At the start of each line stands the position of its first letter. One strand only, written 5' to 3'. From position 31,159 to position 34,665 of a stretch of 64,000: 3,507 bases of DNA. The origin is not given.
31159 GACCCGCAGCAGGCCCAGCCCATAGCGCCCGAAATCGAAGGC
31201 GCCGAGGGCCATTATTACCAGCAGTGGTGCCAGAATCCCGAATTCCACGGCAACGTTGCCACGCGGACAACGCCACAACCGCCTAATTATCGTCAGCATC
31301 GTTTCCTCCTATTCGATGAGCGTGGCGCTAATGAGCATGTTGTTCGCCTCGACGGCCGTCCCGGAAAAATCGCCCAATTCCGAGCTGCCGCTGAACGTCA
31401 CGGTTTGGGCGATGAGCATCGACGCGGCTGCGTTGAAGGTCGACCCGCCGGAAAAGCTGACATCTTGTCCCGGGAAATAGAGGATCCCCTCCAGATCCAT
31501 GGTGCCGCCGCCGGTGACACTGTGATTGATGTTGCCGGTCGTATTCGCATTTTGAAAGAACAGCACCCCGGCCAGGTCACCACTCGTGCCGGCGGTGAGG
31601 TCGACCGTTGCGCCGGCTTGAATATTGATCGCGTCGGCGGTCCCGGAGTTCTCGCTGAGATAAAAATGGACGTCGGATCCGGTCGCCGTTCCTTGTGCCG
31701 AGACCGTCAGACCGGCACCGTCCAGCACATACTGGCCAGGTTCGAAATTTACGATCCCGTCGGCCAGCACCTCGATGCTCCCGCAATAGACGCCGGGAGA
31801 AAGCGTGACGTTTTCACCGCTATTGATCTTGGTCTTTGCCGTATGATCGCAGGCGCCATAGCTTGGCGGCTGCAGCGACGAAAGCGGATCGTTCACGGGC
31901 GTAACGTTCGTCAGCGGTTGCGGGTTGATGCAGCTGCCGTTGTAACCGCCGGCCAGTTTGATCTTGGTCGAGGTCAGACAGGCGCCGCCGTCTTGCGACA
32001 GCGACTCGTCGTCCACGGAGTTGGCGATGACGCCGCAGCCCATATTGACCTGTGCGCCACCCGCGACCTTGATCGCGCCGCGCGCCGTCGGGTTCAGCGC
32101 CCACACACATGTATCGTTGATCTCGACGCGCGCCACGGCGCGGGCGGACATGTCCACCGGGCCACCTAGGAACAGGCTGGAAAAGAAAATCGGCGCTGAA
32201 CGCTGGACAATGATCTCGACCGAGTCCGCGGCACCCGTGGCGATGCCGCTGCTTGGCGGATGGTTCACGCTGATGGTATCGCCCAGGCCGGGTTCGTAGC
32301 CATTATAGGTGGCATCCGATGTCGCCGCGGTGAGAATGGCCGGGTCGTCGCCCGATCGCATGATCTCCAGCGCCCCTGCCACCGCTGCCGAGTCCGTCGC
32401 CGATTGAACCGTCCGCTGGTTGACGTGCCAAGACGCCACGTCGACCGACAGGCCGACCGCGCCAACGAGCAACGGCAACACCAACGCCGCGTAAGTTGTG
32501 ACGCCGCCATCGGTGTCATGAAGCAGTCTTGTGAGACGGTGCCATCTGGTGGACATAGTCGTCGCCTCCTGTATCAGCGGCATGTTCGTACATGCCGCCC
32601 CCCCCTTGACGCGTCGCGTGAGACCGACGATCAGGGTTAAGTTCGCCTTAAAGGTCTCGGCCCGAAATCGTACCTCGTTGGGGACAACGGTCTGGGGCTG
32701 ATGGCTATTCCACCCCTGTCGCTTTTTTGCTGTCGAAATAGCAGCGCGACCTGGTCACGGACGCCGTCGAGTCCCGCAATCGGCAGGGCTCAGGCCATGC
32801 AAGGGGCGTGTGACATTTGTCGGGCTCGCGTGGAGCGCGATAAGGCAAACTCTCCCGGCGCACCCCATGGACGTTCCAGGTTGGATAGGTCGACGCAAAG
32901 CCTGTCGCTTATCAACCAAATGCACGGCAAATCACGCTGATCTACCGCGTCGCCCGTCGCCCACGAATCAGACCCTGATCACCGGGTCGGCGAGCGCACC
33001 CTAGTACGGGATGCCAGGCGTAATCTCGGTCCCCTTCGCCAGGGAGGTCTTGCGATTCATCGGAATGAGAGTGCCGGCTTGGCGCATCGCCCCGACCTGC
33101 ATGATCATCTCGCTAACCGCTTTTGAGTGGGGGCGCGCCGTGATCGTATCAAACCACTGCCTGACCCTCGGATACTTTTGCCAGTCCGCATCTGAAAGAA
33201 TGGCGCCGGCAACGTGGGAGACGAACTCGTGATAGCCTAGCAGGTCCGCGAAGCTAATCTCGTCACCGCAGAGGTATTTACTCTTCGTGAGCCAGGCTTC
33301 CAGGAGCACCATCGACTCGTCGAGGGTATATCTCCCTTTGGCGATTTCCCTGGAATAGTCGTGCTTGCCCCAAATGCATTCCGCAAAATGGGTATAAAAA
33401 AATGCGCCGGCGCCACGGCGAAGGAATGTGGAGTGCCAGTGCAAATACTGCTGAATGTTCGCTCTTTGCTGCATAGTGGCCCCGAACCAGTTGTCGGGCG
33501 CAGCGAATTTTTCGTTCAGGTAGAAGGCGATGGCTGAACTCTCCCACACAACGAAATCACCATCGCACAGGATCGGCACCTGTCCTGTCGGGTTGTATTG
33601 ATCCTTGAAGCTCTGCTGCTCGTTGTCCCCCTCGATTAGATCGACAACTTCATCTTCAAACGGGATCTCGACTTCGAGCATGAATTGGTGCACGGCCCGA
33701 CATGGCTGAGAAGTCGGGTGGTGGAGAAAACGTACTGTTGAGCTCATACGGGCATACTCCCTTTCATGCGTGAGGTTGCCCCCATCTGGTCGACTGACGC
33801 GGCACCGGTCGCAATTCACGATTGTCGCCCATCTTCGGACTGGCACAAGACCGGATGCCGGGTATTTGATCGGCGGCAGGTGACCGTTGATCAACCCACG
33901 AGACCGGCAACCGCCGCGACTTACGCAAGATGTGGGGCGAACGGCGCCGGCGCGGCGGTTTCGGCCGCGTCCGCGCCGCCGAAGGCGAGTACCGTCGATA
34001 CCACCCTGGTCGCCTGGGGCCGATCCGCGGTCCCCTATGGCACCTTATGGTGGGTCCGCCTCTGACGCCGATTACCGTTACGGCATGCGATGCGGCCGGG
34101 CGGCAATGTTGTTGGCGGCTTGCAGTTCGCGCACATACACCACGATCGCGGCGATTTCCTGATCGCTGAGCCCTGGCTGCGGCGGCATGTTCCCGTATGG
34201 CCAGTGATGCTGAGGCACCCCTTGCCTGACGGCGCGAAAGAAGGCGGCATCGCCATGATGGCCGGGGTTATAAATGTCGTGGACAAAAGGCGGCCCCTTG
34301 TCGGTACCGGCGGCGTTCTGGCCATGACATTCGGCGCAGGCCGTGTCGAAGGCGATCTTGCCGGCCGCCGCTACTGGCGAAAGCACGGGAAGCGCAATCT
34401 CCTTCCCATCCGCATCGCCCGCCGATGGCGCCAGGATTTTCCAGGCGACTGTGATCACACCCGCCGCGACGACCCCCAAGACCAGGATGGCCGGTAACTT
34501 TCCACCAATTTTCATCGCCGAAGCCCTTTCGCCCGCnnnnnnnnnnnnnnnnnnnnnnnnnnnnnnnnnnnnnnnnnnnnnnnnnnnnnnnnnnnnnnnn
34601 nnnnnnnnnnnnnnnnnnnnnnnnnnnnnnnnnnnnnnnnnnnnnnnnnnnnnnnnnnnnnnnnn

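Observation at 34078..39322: Candidate operon: CopA (with YHS/TRASH), YVTN beta-propeller, orphan Rieske, CBS-BON and membrane cytochrome c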

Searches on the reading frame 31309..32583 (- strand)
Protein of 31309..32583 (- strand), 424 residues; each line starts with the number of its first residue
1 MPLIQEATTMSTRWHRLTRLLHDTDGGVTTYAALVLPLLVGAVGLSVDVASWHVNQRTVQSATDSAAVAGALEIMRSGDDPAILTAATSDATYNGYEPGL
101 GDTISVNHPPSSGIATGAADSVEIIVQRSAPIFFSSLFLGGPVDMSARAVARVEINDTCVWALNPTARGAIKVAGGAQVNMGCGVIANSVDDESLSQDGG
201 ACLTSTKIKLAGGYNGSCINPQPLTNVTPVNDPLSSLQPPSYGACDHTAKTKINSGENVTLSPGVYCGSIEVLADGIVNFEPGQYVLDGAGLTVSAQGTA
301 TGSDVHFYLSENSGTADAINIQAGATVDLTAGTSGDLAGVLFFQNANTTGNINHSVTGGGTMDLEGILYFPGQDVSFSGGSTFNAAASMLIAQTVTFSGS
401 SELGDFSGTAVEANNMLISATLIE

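Call 59: search_protein_families(library=pfam, proteins=[window:31309-32583:-], max_evalue=0.001)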
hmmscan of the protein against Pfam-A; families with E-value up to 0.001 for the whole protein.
window:31309-32583:- (424 aa): 2 families
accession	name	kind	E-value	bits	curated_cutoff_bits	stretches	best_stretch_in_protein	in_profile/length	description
PF13400.11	Tad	-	2.9e-09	37.6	22.3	1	26-71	1-45/47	Putative Flp pilus-assembly TadE/G-like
PF07811.17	TadE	-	0.00095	19.7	22.9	0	26-67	1-42/43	TadE-like protein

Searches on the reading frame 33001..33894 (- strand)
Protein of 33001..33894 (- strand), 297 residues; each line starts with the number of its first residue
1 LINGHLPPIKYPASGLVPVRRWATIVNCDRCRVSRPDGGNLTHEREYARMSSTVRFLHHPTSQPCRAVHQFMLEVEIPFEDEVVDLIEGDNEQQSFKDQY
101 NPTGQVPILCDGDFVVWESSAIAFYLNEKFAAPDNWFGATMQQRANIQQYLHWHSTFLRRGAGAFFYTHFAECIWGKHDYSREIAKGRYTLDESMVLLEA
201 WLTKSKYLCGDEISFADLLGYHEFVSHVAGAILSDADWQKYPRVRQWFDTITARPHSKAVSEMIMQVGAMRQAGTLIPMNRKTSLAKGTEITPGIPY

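Call 4: search_protein_families(library=pfam, proteins=[window:33001-33894:-], max_evalue=0.01)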
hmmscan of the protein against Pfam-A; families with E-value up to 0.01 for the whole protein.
window:33001-33894:- (297 aa): 6 families
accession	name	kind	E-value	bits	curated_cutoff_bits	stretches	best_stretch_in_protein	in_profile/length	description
PF02798.26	GST_N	-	5.5e-09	36.7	20.9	1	59-127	8-75/76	Glutathione S-transferase, N-terminal domain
PF13417.12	GST_N_3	-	1.1e-08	35.7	22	1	58-133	3-74/75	Glutathione S-transferase, N-terminal domain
PF00043.30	GST_C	-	1.4e-08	35.3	20.7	1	183-255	23-93/93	Glutathione S-transferase, C-terminal domain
PF13409.12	GST_N_2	-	2.1e-07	31.9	25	1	65-128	5-69/70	Glutathione S-transferase, N-terminal domain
PF14497.11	GST_C_3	-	2.1e-06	28.3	21.6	1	190-256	30-96/104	Glutathione S-transferase, C-terminal domain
PF13410.11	GST_C_2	-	0.0099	16.4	24.9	0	185-249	5-68/69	Glutathione S-transferase, C-terminal domain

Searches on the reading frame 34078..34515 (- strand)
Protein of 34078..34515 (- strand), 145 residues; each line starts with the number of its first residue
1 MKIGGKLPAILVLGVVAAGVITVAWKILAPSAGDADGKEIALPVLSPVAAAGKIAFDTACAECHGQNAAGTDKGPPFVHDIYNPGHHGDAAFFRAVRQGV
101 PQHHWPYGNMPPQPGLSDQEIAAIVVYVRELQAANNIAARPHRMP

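Call 4: search_protein_families(library=pfam, proteins=[window:34078-34515:-], max_evalue=0.01)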
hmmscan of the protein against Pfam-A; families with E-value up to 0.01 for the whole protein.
window:34078-34515:- (145 aa): 2 families
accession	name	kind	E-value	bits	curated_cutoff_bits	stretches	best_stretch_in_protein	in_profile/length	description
PF00034.26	Cytochrom_C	-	3.5e-13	51.1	21.3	1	49-131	1-89/90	Cytochrome c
PF13442.11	Cytochrome_CBB3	-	1.5e-10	41.7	27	1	49-128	3-68/68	Cytochrome C oxidase, cbb3-type, subunit III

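Call 6: search_protein_families(library=ncbifam, proteins=[window:34078-34515:-], max_evalue=0.001)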
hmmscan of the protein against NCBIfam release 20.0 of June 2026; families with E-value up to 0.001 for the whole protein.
window:34078-34515:- (145 aa): 5 families
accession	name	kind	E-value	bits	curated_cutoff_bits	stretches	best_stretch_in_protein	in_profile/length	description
TIGR00782.1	ccoP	equivalog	1.8e-09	37.4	179.95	1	48-134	106-195/285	cytochrome-c oxidase, cbb3-type subunit III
NF011054.0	PRK14486.1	equivalog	7e-09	35.6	447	1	48-133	214-292/294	putative bifunctional cbb3-type cytochrome c oxidase subunit II/cytochrome c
NF050122.1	bc1_QcrC_actin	exception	1.1e-07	31.4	200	1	9-137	9-123/253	cytochrome bc1 complex diheme cytochrome c subunit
TIGR04494.1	c550_PedF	equivalog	5.6e-05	23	122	1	51-128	53-127/133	cytochrome c-550 PedF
TIGR03872.1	cytochrome_MoxG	equivalog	0.00021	21.4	147.8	1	50-135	45-125/133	cytochrome c(L), periplasmic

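Call 64: search_solved_structures(query=window:34078-34515:-, max_evalue=0.01, show_alignments=1)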
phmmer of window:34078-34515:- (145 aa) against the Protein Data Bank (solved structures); distinct sequences matched with E-value up to 0.01: 13.
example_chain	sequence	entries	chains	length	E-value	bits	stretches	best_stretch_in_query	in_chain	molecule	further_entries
6xkw_p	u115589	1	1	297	1.8e-06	31.2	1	47-131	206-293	Cbb3-type cytochrome c oxidase subunit CcoP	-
9g83_v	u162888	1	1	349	2.1e-06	31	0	42-131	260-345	Cbb3-type cytochrome c oxidase subunit CcoP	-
6xkx_p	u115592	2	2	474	4.3e-06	29.9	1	47-141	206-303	Cbb3-type cytochrome c oxidase subunit CcoP,Cytochrome c-type cyt cy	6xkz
8snh_G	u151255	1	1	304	0.00011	25.3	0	49-131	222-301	Cbb3-type cytochrome c oxidase subunit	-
6hwh_M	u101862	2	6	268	0.00016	24.8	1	10-129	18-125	Cytochrome bc1 complex cytochrome c subunit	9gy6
8ovc_O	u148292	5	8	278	0.00021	24.5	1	10-129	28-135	Cytochrome bc1 complex cytochrome c subunit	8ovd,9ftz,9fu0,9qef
6adq_C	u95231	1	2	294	0.00025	24.2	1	10-128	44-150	Cytochrome bc1 complex cytochrome c subunit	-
7rh5_O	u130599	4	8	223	0.00026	24.2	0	49-129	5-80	Cytochrome bc1 complex cytochrome c subunit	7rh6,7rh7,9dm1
8smr_G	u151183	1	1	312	0.00045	23.4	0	35-130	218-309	Cbb3-type cytochrome c oxidase subunit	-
7c90_A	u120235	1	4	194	0.0015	21.7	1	50-130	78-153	Cytochrome c, mono-and diheme variant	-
7q21_C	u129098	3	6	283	0.0028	20.8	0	11-78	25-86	Cytochrome bc1 complex cytochrome c subunit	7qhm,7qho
7e1v_O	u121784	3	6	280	0.004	20.3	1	43-91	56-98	Cytochrome bc1 complex cytochrome c subunit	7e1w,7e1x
8hcr_C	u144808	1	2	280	0.004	20.3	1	43-91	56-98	Cytochrome bc1 complex cytochrome c subunit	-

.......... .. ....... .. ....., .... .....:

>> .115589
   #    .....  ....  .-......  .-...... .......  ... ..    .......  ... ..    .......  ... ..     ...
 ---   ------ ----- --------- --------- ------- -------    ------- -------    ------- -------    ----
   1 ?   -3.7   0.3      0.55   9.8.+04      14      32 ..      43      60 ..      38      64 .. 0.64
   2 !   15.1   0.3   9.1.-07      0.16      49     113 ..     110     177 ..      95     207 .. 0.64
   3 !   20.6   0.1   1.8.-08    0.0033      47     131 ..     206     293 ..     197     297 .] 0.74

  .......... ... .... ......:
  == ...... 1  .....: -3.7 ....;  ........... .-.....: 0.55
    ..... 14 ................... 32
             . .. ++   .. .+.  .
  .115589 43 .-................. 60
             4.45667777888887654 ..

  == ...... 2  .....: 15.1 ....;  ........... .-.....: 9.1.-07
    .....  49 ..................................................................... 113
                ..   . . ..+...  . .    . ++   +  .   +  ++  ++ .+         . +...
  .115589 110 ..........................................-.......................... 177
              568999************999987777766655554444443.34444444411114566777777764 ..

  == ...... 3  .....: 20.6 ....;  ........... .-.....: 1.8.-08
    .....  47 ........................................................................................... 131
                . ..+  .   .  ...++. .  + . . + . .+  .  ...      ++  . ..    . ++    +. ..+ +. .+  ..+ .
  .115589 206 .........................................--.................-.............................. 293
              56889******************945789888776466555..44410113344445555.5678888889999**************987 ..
